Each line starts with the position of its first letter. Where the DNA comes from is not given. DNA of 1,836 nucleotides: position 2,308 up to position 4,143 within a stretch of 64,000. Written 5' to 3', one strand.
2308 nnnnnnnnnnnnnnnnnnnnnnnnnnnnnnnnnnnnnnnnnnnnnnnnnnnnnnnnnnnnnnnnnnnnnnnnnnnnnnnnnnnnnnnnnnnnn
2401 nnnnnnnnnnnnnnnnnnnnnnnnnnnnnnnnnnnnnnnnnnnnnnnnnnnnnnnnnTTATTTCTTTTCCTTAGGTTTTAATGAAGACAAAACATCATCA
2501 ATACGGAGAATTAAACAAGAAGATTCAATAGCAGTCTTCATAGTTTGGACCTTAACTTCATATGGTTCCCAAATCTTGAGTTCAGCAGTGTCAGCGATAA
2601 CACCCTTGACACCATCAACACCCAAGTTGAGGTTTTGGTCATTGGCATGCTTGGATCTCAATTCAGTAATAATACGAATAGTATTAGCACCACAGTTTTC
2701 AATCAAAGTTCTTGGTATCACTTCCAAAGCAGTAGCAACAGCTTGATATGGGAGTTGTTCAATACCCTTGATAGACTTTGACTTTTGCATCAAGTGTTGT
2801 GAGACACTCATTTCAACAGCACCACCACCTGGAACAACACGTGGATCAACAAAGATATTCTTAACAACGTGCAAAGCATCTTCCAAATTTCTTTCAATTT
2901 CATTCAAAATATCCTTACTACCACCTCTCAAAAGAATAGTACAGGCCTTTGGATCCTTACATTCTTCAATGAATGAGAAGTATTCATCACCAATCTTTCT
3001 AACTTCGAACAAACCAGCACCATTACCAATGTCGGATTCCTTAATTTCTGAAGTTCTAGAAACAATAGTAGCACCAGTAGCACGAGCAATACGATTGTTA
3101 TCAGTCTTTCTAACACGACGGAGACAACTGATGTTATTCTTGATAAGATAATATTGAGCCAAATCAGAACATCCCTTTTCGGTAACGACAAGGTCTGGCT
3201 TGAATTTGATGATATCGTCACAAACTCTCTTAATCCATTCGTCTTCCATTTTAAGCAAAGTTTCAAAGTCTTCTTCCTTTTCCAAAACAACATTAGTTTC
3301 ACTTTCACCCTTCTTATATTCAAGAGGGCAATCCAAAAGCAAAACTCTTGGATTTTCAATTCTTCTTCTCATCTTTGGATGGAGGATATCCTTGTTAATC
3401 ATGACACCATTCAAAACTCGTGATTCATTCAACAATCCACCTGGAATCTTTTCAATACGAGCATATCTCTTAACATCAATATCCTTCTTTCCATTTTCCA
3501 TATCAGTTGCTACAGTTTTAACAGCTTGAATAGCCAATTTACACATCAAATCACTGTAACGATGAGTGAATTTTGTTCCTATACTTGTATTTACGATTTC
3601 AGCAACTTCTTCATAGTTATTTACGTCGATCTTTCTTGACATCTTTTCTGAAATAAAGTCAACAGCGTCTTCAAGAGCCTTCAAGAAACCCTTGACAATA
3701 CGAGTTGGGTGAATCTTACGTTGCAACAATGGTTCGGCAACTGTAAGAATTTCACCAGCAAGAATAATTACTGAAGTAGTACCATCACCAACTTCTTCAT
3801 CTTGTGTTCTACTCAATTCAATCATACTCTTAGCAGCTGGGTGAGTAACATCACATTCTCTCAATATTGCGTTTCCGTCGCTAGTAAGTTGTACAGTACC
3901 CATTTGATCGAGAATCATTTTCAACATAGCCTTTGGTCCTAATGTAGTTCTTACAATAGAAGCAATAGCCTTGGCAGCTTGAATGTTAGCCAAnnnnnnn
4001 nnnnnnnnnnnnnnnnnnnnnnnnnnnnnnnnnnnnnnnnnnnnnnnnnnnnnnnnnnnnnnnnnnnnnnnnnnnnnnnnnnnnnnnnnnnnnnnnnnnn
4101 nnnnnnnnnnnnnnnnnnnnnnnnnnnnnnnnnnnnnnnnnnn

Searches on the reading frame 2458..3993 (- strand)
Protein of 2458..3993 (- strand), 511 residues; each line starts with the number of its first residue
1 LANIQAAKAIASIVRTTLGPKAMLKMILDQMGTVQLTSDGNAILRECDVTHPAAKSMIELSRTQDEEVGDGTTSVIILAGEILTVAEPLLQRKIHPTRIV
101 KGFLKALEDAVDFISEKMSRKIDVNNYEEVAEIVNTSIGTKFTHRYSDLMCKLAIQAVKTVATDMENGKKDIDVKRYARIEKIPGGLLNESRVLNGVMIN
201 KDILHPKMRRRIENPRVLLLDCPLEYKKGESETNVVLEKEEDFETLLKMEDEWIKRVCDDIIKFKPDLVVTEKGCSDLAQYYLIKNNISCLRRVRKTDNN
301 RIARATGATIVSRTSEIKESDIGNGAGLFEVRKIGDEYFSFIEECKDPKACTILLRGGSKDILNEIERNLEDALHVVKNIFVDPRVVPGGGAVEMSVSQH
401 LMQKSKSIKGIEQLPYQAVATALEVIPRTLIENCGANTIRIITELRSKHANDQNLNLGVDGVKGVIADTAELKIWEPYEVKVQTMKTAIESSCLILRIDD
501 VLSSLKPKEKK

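Call 60: search_protein_families(library=pfam, proteins=[window:2458-3993:-], max_evalue=0.00001)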
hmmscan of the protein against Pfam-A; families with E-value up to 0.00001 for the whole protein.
window:2458-3993:- (511 aa): 1 family
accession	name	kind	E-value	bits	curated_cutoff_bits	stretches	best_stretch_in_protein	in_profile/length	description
PF00118.29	Cpn60_TCP1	-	1.7e-166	555.2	34.3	1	10-503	1-487/490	TCP-1/cpn60 chaperonin family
